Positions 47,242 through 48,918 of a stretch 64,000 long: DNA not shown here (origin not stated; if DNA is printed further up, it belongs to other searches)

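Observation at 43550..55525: Divergent cobamide island joins an MtaB/RACo methyl-transfer module to cobamide salvage and remodelling genes, with no corrinoid protein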

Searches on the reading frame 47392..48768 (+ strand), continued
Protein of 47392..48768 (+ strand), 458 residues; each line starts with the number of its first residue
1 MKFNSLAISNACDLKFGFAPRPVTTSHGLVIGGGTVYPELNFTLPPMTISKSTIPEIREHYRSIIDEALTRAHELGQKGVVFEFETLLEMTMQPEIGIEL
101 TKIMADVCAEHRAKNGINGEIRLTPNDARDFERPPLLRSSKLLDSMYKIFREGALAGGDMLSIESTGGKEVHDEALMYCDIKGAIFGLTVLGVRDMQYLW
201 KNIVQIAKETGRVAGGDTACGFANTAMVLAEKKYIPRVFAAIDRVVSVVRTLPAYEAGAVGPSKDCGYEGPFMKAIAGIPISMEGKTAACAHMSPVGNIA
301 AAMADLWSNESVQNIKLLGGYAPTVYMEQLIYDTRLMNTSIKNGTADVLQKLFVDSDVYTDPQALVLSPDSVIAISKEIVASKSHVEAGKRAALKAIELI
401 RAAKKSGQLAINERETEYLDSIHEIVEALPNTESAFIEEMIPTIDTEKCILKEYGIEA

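Call 24: find_encoding_contigs(protein=P0002, flank=10000, max_places=3)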
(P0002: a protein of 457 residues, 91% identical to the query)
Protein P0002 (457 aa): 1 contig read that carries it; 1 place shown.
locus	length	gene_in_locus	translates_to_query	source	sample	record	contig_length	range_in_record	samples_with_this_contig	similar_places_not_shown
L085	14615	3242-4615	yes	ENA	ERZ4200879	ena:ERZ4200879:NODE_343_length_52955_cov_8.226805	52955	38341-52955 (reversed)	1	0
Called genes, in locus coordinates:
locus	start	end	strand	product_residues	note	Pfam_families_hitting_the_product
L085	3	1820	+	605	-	?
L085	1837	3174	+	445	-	PF01120:Alpha_L_fucos, PF14871:GHL6 (weak)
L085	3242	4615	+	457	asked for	PF12176:MtaB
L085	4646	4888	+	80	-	PF02604:PhdYeFM_antitox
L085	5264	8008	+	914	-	-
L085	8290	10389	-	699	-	PF00356:LacI, PF00532:Peripla_BP_1 (weak), PF13377:Peripla_BP_3, PF01208:URO-D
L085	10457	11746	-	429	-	PF01208:URO-D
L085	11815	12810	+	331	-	PF04116:FA_hydroxylase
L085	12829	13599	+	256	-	PF12833:HTH_18, PF00165:HTH_AraC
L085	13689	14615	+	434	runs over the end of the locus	-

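Call 25: find_encoding_contigs(protein=P0009, flank=10000, max_places=2)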
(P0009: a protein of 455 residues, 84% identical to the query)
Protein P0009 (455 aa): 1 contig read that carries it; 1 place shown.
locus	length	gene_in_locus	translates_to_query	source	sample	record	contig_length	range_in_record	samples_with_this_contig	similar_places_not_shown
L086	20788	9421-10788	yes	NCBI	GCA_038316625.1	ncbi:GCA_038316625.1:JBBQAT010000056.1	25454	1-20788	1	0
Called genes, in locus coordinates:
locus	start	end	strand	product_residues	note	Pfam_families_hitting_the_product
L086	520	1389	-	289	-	PF12833:HTH_18, PF00165:HTH_AraC (weak)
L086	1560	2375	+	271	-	PF05721:PhyH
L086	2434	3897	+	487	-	PF10114:PocR, PF00165:HTH_AraC, PF12833:HTH_18, PF00165:HTH_AraC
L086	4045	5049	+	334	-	PF01208:URO-D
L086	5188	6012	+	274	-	PF00795:CN_hydrolase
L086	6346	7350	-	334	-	PF00532:Peripla_BP_1, PF13407:Peripla_BP_4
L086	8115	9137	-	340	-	PF02492:cobW, PF07683:CobW_C (weak)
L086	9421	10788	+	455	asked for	PF12176:MtaB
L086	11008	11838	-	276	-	-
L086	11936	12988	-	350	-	PF02277:DBI_PRT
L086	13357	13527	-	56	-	PF00300:His_Phos_1 (weak)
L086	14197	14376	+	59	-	-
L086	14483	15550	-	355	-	PF01208:URO-D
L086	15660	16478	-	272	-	PF07796:DUF1638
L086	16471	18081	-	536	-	PF00111:Fer2 (weak), PF17651:Raco_middle, PF14574:RACo_C_ter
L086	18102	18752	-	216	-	PF02607:B12-binding_2, PF02310:B12-binding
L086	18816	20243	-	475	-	PF10114:PocR, PF00165:HTH_AraC (weak), PF12833:HTH_18, PF00165:HTH_AraC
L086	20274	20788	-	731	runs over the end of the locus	PF04116:FA_hydroxylase, PF00355:Rieske, PF13806:Rieske_2, PF00175:NAD_binding_1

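Call 34: search_protein_families(library=pfam, proteins=[L086:11008-11838:-], max_evalue=0.01)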
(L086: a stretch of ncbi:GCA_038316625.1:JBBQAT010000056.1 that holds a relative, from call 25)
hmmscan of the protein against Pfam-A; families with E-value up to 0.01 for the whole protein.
L086:11008-11838:- (276 aa): 1 family
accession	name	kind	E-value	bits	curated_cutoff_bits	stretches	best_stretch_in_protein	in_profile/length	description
PF01261.30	AP_endonuc_2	-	0.00044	20.5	31.1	0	112-185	111-185/249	Xylose isomerase-like TIM barrel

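Call 36: search_protein_families(library=ncbifam, proteins=[L086:11008-11838:-, L001:16248-17075:-, L086:14483-15550:-, L086:4045-5049:+, L085:10457-11746:-, L001:11457-12419:-, L086:18102-18752:-], max_evalue=0.001)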
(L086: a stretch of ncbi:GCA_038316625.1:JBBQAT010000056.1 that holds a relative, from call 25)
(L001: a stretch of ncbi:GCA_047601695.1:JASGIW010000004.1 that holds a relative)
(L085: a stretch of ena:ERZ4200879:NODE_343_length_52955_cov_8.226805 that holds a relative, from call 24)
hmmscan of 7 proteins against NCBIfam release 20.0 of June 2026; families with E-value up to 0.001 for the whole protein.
L086:11008-11838:- (276 aa): 0 families

L001:16248-17075:- (275 aa): 0 families

L086:14483-15550:- (355 aa): 2 families
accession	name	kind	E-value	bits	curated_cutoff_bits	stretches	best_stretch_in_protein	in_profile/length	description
NF004889.0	PRK06252.1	subfamily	6e-10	38.6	244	1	96-291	108-285/340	methylcobalamin:coenzyme M methyltransferase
TIGR01463.1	mtaA_cmuA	subfamily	7.1e-08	32.1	235.4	1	31-333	44-322/340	MtaA/CmuA family methyltransferase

L086:4045-5049:+ (334 aa): 6 families
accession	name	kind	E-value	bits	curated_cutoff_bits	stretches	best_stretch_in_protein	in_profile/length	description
NF004889.0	PRK06252.1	subfamily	4.1e-43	147.7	244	1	2-329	5-331/340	methylcobalamin:coenzyme M methyltransferase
TIGR01463.1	mtaA_cmuA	subfamily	1.4e-40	139.6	235.4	1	1-327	3-331/340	MtaA/CmuA family methyltransferase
NF041608.1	methylcob_mtaseMtbA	equivalog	1.4e-31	109.8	600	1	9-330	12-333/339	methylcobamide:CoM methyltransferase MtbA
NF040654.1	MtaA_Meth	equivalog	6.3e-30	104.2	400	1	2-327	2-328/337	methylcobamide:CoM methyltransferase MtaA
TIGR01464.1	hemE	equivalog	1.2e-18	67.2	302.95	1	60-328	62-333/338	uroporphyrinogen decarboxylase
NF002119.0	PRK00957.1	equivalog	0.00011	21.4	258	1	216-309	179-275/306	methionine synthase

L085:10457-11746:- (429 aa): 4 families
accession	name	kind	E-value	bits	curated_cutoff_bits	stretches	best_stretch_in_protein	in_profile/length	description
NF040654.1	MtaA_Meth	equivalog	1.3e-13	50.6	400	1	205-427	129-335/337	methylcobamide:CoM methyltransferase MtaA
NF004889.0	PRK06252.1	subfamily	4e-13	49.1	244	1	228-428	155-337/340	methylcobalamin:coenzyme M methyltransferase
TIGR01463.1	mtaA_cmuA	subfamily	8.7e-12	44.9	235.4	1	231-427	157-338/340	MtaA/CmuA family methyltransferase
TIGR01464.1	hemE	equivalog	5.3e-05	22.4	302.95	1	239-425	165-337/338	uroporphyrinogen decarboxylase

L001:11457-12419:- (320 aa): 5 families
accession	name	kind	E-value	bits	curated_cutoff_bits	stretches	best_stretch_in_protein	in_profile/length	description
NF004889.0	PRK06252.1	subfamily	2.1e-39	135.5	244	1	57-313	78-330/340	methylcobalamin:coenzyme M methyltransferase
TIGR01463.1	mtaA_cmuA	subfamily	3.4e-35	121.9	235.4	1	26-312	46-331/340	MtaA/CmuA family methyltransferase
NF041608.1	methylcob_mtaseMtbA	equivalog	9.2e-32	110.4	600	1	51-312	72-330/339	methylcobamide:CoM methyltransferase MtbA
NF040654.1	MtaA_Meth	equivalog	1.7e-29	102.8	400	1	59-312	77-328/337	methylcobamide:CoM methyltransferase MtaA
TIGR01464.1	hemE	equivalog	2.3e-17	63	302.95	1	135-282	155-303/338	uroporphyrinogen decarboxylase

L086:18102-18752:- (216 aa): 16 families
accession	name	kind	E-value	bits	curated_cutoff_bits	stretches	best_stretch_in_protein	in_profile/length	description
NF047996.1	corrin_MtgC_2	exception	7.8e-63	211.8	370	1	4-211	3-210/212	glycine betaine-specific corrinoid protein MtgC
TIGR02370.1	pyl_corrinoid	subfamily_domain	3e-56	189.9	215.3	1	11-203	4-197/197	methyltransferase cognate corrinoid protein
NF041607.1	dimeth_corrin_MtbC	equivalog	1.1e-53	181.8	350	1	17-210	9-202/203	dimethylamine corrinoid protein MtbC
NF047995.1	corrinoid_MtgC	exception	1.4e-53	181.6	310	1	4-207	3-209/215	glycine betaine-specific corrinoid protein MtgC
TIGR02082.1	metH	equivalog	2.6e-44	151.2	1010.85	1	4-214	645-855/1182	methionine synthase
NF040669.1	MtaC2_Meth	equivalog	6.9e-40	137.1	450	1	3-205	40-240/267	methanol--corrinoid protein MtaC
NF040655.1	MtaC_Meth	equivalog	5.6e-39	133.7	420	1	3-209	33-236/253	methanol--corrinoid protein MtaC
NF007024.0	PRK09490.1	equivalog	1.3e-37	129.2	1497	1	7-206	663-865/1234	methionine synthase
NF002612.0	PRK02261.1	equivalog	9.2e-14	51.2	110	1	90-181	3-93/148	methylaspartate mutase subunit S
TIGR01501.1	MthylAspMutase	equivalog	8.7e-10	38.5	135.8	1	92-181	3-91/134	methylaspartate mutase subunit S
NF052513.1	TransRegCarH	equivalog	1e-09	38.1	400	1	4-201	82-268/274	HTH-type transcriptional repressor CarH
NF052385.1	Lys_5_6_beta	equivalog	1.3e-08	34.8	280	1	117-207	137-230/241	lysine 5,6-aminomutase subunit beta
NF040743.1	ornith_mutase_E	equivalog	1.5e-06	26.5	800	1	88-196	592-708/730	D-ornithine 4,5-aminomutase subunit OraE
TIGR00640.1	acid_CoA_mut_C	subfamily_domain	5.4e-06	26.4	57.45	1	90-181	2-92/132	methylmalonyl-CoA mutase C-terminal domain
NF006944.0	PRK09426.1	equivalog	0.00055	18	876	1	89-186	588-684/721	methylmalonyl-CoA mutase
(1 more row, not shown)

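Call 39: search_solved_structures(query=window:47392-48768:+, show_alignments=1)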
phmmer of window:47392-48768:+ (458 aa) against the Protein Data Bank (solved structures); distinct sequences matched with E-value up to 0.001: 1.
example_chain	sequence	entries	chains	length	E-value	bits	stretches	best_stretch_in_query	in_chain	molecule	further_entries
2i2x_A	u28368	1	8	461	1.5e-80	274.6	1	2-452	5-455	Methyltransferase 1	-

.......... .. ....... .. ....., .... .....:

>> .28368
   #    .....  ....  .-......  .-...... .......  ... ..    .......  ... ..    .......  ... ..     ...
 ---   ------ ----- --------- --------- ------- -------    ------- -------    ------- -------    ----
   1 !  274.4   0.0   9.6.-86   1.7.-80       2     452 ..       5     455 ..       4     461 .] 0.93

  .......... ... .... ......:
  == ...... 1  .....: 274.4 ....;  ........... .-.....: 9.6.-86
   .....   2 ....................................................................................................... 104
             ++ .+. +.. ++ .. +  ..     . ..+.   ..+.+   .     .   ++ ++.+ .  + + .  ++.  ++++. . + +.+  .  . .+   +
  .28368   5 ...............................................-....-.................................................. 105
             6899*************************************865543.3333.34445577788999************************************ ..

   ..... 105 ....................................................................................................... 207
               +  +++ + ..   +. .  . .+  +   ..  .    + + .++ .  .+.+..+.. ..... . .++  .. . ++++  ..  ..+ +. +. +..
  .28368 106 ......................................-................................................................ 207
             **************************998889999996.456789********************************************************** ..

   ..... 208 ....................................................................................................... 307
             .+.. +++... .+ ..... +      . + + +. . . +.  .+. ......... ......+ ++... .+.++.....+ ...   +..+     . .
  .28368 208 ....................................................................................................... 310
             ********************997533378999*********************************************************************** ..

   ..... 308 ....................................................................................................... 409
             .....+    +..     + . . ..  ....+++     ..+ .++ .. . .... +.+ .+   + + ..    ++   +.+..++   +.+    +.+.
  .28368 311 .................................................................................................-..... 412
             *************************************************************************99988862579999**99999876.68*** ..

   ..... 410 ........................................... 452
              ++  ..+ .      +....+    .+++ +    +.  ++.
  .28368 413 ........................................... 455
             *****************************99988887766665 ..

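Call 69: find_encoding_contigs(protein=P0015, flank=10000, max_places=2)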
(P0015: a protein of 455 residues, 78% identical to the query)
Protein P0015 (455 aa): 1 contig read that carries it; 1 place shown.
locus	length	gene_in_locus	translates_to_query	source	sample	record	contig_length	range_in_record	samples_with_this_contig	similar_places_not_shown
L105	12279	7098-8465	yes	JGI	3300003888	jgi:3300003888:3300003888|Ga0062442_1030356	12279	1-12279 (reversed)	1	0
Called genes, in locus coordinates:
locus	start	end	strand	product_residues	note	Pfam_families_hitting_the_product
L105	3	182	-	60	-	?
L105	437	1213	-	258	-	PF02348:CTP_transf_3, PF12804:NTP_transf_3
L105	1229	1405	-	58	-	PF03966:Trm112p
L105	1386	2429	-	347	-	PF02606:LpxK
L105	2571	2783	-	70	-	-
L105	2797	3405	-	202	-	PF01618:MotA_ExbB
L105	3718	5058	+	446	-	-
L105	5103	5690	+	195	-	PF00081:Sod_Fe_N, PF02777:Sod_Fe_C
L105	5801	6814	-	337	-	PF02492:cobW, PF07683:CobW_C (faint)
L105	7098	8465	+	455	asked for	PF12176:MtaB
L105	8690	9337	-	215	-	PF02607:B12-binding_2, PF02310:B12-binding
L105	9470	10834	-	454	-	PF10114:PocR, PF12833:HTH_18, PF00165:HTH_AraC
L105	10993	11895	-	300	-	PF01261:AP_endonuc_2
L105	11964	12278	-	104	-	?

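Call 70: search_protein_families(library=ncbifam, proteins=[L105:10993-11895:-, L105:8690-9337:-], max_evalue=0.001)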
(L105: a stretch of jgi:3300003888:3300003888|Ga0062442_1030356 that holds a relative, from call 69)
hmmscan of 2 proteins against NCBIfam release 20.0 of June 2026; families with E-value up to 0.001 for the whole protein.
L105:10993-11895:- (300 aa): 4 families
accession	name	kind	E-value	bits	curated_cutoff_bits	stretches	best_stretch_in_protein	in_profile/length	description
NF007360.0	PRK09856.1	equivalog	6.5e-06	25.9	305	1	71-225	73-217/276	fructoselysine 3-epimerase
NF009688.0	PRK13209.1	subfamily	8.6e-05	21.7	317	0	14-220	22-218/286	L-ribulose-5-phosphate 3-epimerase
NF041099.2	keto_glucon_epim_IolO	equivalog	0.0001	21.7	300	1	33-221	32-216/269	5-keto-L-gluconate epimerase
TIGR04379.1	myo_inos_iolE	equivalog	0.00031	20.4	290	1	68-277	65-265/290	myo-inosose-2 dehydratase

L105:8690-9337:- (215 aa): 14 families
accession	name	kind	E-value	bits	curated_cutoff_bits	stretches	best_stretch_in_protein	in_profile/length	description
NF047996.1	corrin_MtgC_2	exception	3.6e-65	219.4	370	1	4-211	3-210/212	glycine betaine-specific corrinoid protein MtgC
TIGR02370.1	pyl_corrinoid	subfamily_domain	1.1e-56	191.3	215.3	1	10-202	3-196/197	methyltransferase cognate corrinoid protein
NF041607.1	dimeth_corrin_MtbC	equivalog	1.1e-54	185.1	350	1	17-210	9-202/203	dimethylamine corrinoid protein MtbC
NF047995.1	corrinoid_MtgC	exception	3.3e-52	177.1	310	1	4-210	3-212/215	glycine betaine-specific corrinoid protein MtgC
TIGR02082.1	metH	equivalog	8.2e-42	142.9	1010.85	1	3-212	644-853/1182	methionine synthase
NF040669.1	MtaC2_Meth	equivalog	1.3e-39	136.2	450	1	3-206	40-241/267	methanol--corrinoid protein MtaC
NF040655.1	MtaC_Meth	equivalog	2e-38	131.9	420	1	3-210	33-237/253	methanol--corrinoid protein MtaC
NF007024.0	PRK09490.1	equivalog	2.1e-34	118.5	1497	1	12-206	668-865/1234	methionine synthase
NF002612.0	PRK02261.1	equivalog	4.3e-13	49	110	1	91-181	4-93/148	methylaspartate mutase subunit S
TIGR01501.1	MthylAspMutase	equivalog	4.3e-09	36.2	135.8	1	93-181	4-91/134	methylaspartate mutase subunit S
NF052513.1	TransRegCarH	equivalog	7.1e-09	35.3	400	1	4-193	82-261/274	HTH-type transcriptional repressor CarH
NF052385.1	Lys_5_6_beta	equivalog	1.2e-07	31.7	280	1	117-206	137-229/241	lysine 5,6-aminomutase subunit beta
NF040743.1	ornith_mutase_E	equivalog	3e-06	25.5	800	1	89-199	594-711/730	D-ornithine 4,5-aminomutase subunit OraE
TIGR00640.1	acid_CoA_mut_C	subfamily_domain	4.6e-05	23.4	57.45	1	90-181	2-92/132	methylmalonyl-CoA mutase C-terminal domain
